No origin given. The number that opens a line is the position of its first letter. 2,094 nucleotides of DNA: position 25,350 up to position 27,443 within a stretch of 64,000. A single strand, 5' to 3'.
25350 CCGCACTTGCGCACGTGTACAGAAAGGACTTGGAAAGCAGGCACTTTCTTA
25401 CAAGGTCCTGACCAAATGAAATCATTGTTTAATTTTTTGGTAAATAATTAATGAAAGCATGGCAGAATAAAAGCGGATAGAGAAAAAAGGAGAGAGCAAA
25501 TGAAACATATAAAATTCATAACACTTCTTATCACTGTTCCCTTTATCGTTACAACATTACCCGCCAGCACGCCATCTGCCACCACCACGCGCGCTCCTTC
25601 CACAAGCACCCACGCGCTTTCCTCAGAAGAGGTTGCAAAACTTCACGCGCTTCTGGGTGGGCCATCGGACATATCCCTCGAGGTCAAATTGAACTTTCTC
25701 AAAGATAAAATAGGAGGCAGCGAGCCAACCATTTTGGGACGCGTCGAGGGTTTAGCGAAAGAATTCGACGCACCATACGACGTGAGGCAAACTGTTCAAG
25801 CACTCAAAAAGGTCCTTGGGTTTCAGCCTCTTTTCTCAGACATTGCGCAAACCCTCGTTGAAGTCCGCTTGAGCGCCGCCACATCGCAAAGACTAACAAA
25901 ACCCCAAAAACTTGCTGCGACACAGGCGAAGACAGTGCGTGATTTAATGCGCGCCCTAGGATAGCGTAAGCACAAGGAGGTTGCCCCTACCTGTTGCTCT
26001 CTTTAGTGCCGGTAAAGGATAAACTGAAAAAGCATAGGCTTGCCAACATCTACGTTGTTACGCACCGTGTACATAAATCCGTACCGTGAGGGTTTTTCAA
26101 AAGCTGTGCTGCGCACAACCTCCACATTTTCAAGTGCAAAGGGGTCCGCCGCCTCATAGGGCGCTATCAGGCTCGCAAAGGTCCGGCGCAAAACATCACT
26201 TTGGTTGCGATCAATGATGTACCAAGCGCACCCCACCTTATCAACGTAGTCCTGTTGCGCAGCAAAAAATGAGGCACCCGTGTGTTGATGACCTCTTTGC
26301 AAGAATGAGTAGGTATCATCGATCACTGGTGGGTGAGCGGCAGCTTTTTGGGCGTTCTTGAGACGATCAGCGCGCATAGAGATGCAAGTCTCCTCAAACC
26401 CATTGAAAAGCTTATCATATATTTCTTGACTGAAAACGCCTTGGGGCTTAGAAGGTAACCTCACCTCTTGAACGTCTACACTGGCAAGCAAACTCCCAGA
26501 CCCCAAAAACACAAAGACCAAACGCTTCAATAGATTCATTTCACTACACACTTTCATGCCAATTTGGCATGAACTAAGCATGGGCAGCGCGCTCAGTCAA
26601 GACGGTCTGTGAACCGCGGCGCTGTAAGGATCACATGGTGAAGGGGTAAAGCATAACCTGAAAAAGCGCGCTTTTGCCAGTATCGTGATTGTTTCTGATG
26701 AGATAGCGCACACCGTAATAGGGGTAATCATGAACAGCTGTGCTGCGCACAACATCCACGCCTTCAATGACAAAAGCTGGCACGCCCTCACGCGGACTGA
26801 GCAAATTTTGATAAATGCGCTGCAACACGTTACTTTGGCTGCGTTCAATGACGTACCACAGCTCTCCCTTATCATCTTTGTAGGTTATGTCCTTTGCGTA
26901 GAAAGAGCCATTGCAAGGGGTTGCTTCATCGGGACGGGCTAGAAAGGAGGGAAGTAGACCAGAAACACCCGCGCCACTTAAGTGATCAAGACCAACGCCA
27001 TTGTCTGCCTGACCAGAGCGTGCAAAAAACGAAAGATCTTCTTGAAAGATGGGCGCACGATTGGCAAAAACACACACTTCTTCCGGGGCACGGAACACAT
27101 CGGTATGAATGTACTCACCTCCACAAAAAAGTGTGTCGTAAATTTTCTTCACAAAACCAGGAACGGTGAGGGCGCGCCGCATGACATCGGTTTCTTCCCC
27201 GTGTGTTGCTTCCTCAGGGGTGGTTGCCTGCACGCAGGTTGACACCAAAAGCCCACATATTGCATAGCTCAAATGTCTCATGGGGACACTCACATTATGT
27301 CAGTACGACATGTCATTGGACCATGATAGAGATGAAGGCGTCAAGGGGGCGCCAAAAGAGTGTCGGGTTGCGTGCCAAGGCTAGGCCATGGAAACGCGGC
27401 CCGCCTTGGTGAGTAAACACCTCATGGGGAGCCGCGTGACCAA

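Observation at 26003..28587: Four tandem secreted paralogs (family B) immediately downstream of clpB, with a nested leader pattern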

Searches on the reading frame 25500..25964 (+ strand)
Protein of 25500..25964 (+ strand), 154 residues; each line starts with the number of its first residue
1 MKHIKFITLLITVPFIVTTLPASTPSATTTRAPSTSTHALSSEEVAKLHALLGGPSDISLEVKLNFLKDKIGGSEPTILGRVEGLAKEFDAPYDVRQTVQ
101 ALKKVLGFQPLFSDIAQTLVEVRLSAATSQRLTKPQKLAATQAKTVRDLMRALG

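Call 4: search_protein_families(library=pfam, proteins=[window:25500-25964:+], max_evalue=1)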
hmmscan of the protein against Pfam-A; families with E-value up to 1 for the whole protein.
window:25500-25964:+ (154 aa): 0 families

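Call 26: search_protein_families(library=ncbifam, proteins=[window:25500-25964:+], max_evalue=1)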
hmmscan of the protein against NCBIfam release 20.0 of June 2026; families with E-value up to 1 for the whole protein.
window:25500-25964:+ (154 aa): 0 families

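Call 82: search_protein_families(library=padloc, proteins=[window:25500-25964:+], max_evalue=1)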
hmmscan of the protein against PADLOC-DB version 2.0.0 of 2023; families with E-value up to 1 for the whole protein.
window:25500-25964:+ (154 aa): 0 families

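Call 83: search_protein_families(library=phrogs, proteins=[window:25500-25964:+], max_evalue=1)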
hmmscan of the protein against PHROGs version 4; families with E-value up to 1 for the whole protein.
window:25500-25964:+ (154 aa): 1 family
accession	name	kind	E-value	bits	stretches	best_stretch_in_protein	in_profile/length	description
phrog_11735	-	unknown function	0.33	11.8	1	64-80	3-19/54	-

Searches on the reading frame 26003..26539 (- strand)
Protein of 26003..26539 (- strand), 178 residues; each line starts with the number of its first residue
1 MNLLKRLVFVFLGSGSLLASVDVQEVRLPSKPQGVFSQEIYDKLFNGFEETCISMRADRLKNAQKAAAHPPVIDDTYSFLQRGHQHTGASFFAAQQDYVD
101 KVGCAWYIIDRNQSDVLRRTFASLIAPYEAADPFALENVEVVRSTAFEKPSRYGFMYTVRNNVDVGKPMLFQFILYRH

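Call 4: search_protein_families(library=pfam, proteins=[window:26003-26536:-], max_evalue=1)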
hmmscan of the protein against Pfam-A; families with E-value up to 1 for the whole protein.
window:26003-26536:- (177 aa): 0 families

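Call 26: search_protein_families(library=ncbifam, proteins=[window:26003-26536:-], max_evalue=1)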
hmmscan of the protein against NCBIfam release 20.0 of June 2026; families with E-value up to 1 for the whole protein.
window:26003-26536:- (177 aa): 0 families

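Call 59: predict_structure(alignment_id=A9)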
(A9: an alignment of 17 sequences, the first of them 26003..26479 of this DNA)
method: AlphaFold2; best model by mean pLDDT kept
length: 158 residues; sequences in the alignment: 17
mean_pLDDT: 84.2   pTM: 0.80
mean pLDDT of the five models: 84.2, 83.4, 82.0, 77.4, 76.3
residues with pLDDT >= 90: 80; 70-90: 56; 50-70: 10; < 50: 12
segments of 3 or more residues with pLDDT < 50: 1-12
pLDDT, mean of each block of 10 residues (from residue 1): 40 76 92 92 94 84 79 91 93 68 84 90 91 93 89 92
secondary structure, 60 per line:
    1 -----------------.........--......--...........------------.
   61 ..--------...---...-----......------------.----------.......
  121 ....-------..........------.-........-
elements in order: H18-26 E29-31 H37-47 E60-62 E71-73 E77-79 E85-90 E114-124 E132-141 E150-157

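Call 61: fold_search(model_id=the predicted structure, library=pdb)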
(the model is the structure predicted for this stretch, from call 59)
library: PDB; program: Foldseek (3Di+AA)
matches with E <= 10: 515; with E <= 0.001: 0
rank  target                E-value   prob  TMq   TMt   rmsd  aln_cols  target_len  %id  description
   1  3nwz_B                3.3e-01  0.06  0.12  0.13  15.9       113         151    4  Crystal Structure of BH2602 protein from Bacillus halodurans with CoA, Northeast Structural Genomics Consortium Target (released 2010-09-08)
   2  1k25_C                5.8e-01  0.03  0.12  0.05  13.5       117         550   16  PBP2x from a Highly Penicillin-resistant Streptococcus pneumoniae Clinical Isolate (released 2001-10-31)
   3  9r2r_A                6.1e-01  0.11  0.15  0.17   6.4        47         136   13  De novo designed M7 protein fold (released 2025-05-14)
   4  5h7z_B                6.8e-01  0.05  0.17  0.10  22.7       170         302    8  Apo structure of immunity protein TplEi of T6SS from Pseudomonas aeruginosa (released 2017-10-04)
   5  6e5d                  7.2e-01  0.06  0.18  0.17  14.1       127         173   12  Crystal structure of LpqN involved in cell envelope biogenesis of Mycobacterium tuberculosis (released 2019-07-24)
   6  5is1                  8.1e-01  0.08  0.18  0.20  10.3        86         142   13  Crystal structure of the extracellular domain of sensor histidine kinase YycG from Staphylococcus aureus at 2.0 Angstrom (released 2016-07-20)
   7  4rx2_A                8.6e-01  0.03  0.11  0.08   6.7        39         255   13  A triple mutant in the omega-loop of TEM-1 beta-lactamase changes the substrate profile via a large conformational cha (released 2015-03-04)
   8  4rx2_C                8.6e-01  0.03  0.12  0.08   6.7        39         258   13  A triple mutant in the omega-loop of TEM-1 beta-lactamase changes the substrate profile via a large conformational cha (released 2015-03-04)
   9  1ozb_G                9.0e-01  0.08  0.20  0.21  16.6       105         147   10  Crystal Structure of SecB complexed with SecA C-terminus (released 2003-10-14)
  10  4rx2_G                9.0e-01  0.03  0.12  0.08   6.7        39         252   13  A triple mutant in the omega-loop of TEM-1 beta-lactamase changes the substrate profile via a large conformational cha (released 2015-03-04)
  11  4rx2_H                9.0e-01  0.03  0.12  0.08   6.7        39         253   13  A triple mutant in the omega-loop of TEM-1 beta-lactamase changes the substrate profile via a large conformational cha (released 2015-03-04)
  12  2v1z                  9.6e-01  0.03  0.12  0.08   6.7        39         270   13  Structure of a TEM-1 beta-lactamase insertant allosterically regulated by kanamycin and anions. (released 2008-06-24)
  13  2bol_A                1.0e+00  0.05  0.15  0.10  15.2       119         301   10  CRYSTAL STRUCTURE AND ASSEMBLY OF TSP36, A METAZOAN SMALL HEAT SHOCK PROTEIN (released 2005-09-23)
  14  6ipv_A                1.0e+00  0.02  0.13  0.10  18.2       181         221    7  Crystal structure of CqsB2 from Streptomyces exfoliatus 2419-SVT2 (apo form) (released 2019-10-16)
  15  4rx2_F                1.1e+00  0.03  0.12  0.08   6.7        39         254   13  A triple mutant in the omega-loop of TEM-1 beta-lactamase changes the substrate profile via a large conformational cha (released 2015-03-04)
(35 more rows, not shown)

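Call 63: search_protein_families(library=pfam, alignment_id=A8, max_evalue=1)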
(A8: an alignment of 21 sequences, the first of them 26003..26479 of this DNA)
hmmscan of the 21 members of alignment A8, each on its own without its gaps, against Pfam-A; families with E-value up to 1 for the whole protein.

A. member 1, window:26003-26479:- (158 aa): 0 families

B. families by the number of members that match (of 21 scanned): 5 families
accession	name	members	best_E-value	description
PF07281.17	INSIG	1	0.079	Insulin-induced protein (INSIG)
PF00292.24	PAX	1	0.19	'Paired box' domain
PF21482.3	KH_GLD-3_2nd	1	0.23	GLD-3 2nd KH domain (aka KH3)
PF16974.11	NAR2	1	0.23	High-affinity nitrate transporter accessory, Ig-like domain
PF06776.18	IalB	1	0.3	Invasion associated locus B (IalB) protein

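Call 67: fold_search(model_id=the predicted structure, library=viral)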
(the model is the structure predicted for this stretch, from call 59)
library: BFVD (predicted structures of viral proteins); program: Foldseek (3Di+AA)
matches with E <= 10: 274; with E <= 0.001: 0
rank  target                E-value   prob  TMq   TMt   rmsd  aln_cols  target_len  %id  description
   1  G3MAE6                1.7e-01  0.10  0.21  0.13  17.5       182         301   16  Gp405 [Bacillus phage G]
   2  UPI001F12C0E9         1.7e-01  0.07  0.17  0.18  19.3       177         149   13  (no name look-up for this kind of identifier)
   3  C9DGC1                2.6e-01  0.14  0.18  0.21  13.8       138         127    8  Putative gp42 dCMP hydroxymethylase [Delftia phage PhiW-14]
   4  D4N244                4.8e-01  0.08  0.21  0.16  23.7       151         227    9  ORF7 [Lymantria xylina multiple nucleopolyhedrovirus]
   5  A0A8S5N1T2            5.7e-01  0.08  0.18  0.21  13.6       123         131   12  Uncharacterized protein [Siphoviridae sp. ctLfk13]
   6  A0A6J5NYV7            6.0e-01  0.11  0.19  0.24  10.0        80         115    8  Uncharacterized protein (Fragment) [uncultured Caudovirales phage]
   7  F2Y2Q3                6.3e-01  0.03  0.14  0.08  18.3       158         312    9  (no name in the UniProt tables at hand)
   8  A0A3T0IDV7            6.7e-01  0.08  0.20  0.06  13.2       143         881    7  (no name in the UniProt tables at hand)
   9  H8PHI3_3              6.7e-01  0.08  0.18  0.03  11.4        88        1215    4  Replicase polyprotein 1a [Fathead minnow nidovirus]
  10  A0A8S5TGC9            6.7e-01  0.01  0.08  0.09  10.1        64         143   17  Uncharacterized protein [Phage sp. ctL4h4]
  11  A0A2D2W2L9            7.1e-01  0.07  0.21  0.16  14.6       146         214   10  Uncharacterized protein [Stenotrophomonas phage vB_SmaS_DLP_5]
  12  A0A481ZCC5            7.5e-01  0.06  0.16  0.20   9.9        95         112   13  Uncharacterized protein [Pithovirus LCPAC304]
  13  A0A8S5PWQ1            8.4e-01  0.02  0.13  0.10  23.5       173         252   10  Uncharacterized protein [Myoviridae sp. ctgsk7]
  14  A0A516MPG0            8.9e-01  0.03  0.15  0.17  17.3       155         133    9  (no name in the UniProt tables at hand)
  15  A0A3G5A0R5            9.4e-01  0.08  0.22  0.08  13.5       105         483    8  Guanylate cyclase domain-containing protein [Faunusvirus sp.]
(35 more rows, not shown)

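Call 68: search_solved_structures(query=A8, max_evalue=10)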
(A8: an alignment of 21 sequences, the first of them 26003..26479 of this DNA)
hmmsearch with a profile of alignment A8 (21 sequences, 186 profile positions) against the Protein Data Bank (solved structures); distinct sequences matched with E-value up to 10: 2.
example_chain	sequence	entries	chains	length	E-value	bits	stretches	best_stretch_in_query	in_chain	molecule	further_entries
3lkd_A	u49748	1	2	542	0.5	13.7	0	38-65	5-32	Type I restriction-modification system methyltransferase subunit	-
8crx_i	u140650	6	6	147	0.92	12.9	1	106-150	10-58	50S ribosomal protein L13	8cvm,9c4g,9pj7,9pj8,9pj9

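Call 75: find_homologous_proteins(query=A10, max_evalue=0.1)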
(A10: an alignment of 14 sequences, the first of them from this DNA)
Query A10 (14 sequences) (178 aa, profile of the alignment): 7 proteins with E <= 0.1 among 6358 candidates.
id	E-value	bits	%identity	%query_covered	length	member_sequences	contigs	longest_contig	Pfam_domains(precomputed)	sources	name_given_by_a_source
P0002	6.2e-58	214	100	100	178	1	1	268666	-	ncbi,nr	ncbi:MAG: hypothetical protein C0514_02380 [Candidatus Puniceispirillum sp.]|nr:hypothetical protein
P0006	6.6e-54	201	85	100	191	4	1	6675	-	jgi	-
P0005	1.8e-52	196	87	100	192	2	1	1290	-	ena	-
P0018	4.8e-38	149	25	42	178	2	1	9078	-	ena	-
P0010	1.8e-30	125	-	-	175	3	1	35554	-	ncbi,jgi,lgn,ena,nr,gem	ncbi:MAG: hypothetical protein LCH26_03230 [Proteobacteria bacterium]|nr:hypothetical protein [Pseud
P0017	2.0e-26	111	-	-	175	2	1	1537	-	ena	-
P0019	2.3e-19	88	33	10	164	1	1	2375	-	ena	-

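Call 77: find_encoding_contigs(protein=P0019, flank=5000, max_places=3)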
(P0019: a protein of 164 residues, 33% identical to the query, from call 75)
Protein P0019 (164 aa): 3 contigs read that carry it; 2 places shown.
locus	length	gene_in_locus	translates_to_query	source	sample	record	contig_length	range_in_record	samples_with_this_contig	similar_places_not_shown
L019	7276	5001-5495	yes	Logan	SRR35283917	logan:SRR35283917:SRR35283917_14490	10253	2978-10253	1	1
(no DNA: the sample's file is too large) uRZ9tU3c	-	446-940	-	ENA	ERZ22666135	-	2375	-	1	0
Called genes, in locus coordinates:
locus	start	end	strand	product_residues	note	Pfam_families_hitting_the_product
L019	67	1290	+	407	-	PF00162:PGK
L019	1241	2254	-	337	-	PF02628:COX15-CtaA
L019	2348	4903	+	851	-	PF02861:Clp_N, PF13191:AAA_16 (weak), PF00004:AAA, PF17871:AAA_lid_9, PF00004:AAA, PF07724:AAA_2, PF07728:AAA_5, PF10431:ClpB_D2-small, +7 more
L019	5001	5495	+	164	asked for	-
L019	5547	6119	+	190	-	-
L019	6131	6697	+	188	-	-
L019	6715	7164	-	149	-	-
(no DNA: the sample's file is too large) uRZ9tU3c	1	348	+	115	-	?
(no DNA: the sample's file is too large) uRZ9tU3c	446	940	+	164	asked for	-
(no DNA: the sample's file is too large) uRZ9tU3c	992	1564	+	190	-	-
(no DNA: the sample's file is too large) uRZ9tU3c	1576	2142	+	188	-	-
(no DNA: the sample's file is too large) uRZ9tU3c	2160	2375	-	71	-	?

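Call 82: search_protein_families(library=padloc, proteins=[window:26003-26536:-], max_evalue=1)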
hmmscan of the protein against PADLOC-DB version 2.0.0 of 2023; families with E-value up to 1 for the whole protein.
window:26003-26536:- (177 aa): 0 families

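Call 83: search_protein_families(library=phrogs, proteins=[window:26003-26536:-], max_evalue=1)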
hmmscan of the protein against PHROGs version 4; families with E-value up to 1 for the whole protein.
window:26003-26536:- (177 aa): 0 families

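Call 102: search_protein_families(library=pfam, proteins=[P0018], max_evalue=5)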
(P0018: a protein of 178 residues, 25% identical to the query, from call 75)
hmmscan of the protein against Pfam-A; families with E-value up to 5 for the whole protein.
P0018 (178 aa): 0 families

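Call 106: search_dna_similar(query=window:26003-26539:-, collection=plasmids, mode=protein, max_evalue=0.01, max_rows=5)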
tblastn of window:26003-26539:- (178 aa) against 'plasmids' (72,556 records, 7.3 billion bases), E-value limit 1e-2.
No match.

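Call 107: search_dna_similar(query=window:26003-26539:-, collection=phages, mode=protein, max_evalue=0.01, max_rows=5)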
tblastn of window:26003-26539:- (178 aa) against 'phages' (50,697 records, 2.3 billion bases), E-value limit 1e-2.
No match.

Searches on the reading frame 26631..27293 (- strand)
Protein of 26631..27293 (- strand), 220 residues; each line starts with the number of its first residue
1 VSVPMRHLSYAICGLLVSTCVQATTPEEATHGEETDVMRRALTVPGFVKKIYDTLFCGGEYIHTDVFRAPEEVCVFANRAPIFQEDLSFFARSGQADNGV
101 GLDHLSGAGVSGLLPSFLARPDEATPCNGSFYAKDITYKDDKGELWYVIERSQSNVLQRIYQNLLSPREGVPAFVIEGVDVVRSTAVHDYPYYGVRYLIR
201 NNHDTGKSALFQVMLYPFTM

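Call 4: search_protein_families(library=pfam, proteins=[window:26631-27293:-], max_evalue=1)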
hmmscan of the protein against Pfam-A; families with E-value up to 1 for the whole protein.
window:26631-27293:- (220 aa): 1 family
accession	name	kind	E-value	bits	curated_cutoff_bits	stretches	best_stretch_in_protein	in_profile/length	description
PF21482.3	KH_GLD-3_2nd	-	0.24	12.2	27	1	71-105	17-51/69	GLD-3 2nd KH domain (aka KH3)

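Call 26: search_protein_families(library=ncbifam, proteins=[window:26631-27293:-], max_evalue=1)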
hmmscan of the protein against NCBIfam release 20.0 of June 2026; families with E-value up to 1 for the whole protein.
window:26631-27293:- (220 aa): 0 families

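Call 82: search_protein_families(library=padloc, proteins=[window:26631-27293:-], max_evalue=1)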
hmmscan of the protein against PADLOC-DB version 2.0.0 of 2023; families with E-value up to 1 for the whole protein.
window:26631-27293:- (220 aa): 0 families

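Call 83: search_protein_families(library=phrogs, proteins=[window:26631-27293:-], max_evalue=1)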
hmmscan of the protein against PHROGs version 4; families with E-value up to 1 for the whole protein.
window:26631-27293:- (220 aa): 0 families
